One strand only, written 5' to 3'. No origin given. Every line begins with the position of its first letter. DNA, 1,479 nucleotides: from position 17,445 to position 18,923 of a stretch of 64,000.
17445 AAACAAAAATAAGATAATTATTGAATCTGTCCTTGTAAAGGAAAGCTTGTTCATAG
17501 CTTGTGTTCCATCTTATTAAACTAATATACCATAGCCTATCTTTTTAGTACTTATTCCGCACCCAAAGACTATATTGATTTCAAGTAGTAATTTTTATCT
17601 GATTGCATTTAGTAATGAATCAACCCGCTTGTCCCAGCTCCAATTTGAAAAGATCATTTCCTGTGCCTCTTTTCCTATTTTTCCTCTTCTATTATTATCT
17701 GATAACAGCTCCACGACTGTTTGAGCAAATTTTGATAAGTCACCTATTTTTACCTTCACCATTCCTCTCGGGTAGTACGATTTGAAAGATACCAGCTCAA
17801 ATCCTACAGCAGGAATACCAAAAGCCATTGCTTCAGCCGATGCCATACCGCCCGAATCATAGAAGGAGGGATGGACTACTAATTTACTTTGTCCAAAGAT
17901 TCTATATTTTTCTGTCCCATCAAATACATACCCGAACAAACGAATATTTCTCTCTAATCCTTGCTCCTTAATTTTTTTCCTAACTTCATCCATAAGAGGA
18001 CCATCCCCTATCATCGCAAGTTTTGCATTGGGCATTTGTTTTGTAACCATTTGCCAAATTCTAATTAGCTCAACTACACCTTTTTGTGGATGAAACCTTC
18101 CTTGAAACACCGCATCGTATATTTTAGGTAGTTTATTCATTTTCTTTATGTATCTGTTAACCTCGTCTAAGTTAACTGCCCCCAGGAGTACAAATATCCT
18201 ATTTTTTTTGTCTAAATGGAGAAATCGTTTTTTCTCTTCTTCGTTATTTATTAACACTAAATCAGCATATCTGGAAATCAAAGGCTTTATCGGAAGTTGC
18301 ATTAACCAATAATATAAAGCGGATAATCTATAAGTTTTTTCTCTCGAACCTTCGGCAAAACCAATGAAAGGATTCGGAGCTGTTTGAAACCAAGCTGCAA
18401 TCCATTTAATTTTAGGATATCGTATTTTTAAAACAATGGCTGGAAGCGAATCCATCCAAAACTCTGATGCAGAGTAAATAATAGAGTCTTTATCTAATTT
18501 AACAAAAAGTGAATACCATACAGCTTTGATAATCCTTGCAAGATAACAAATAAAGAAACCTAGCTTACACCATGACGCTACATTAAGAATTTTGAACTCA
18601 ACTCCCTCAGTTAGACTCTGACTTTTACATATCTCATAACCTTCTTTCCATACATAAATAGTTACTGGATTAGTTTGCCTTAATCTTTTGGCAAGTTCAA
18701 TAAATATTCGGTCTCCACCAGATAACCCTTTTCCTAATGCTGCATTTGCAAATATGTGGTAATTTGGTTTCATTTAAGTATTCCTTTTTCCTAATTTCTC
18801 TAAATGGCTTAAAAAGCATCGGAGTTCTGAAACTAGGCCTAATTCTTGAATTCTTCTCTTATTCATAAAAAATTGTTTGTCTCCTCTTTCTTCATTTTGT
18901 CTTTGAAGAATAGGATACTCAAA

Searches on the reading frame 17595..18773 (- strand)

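Call 3: search_protein_families(library=pfam, proteins=[window:17595-18773:-], max_evalue=0.01)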
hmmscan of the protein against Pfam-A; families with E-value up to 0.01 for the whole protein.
window:17595-18773:- (392 aa): 5 families
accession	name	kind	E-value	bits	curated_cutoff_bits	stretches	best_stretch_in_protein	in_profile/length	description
PF00534.26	Glycos_transf_1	-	4.7e-23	82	26.4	1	212-372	9-171/172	Glycosyl transferases group 1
PF13692.12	Glyco_trans_1_4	-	2.1e-22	80.4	27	1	221-359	4-142/142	Glycosyl transferases group 1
PF13524.12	Glyco_trans_1_2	-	2e-05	25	25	1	276-388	16-143/144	Glycosyl transferase-like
PF20706.3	GT4-conflict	-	7.4e-05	22.3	26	1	217-323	196-309/385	Family 4 Glycosyltransferase in conflict systems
PF02350.25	Epimerase_2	-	0.0033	16.8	30.6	1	165-323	118-282/347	UDP-N-acetylglucosamine 2-epimerase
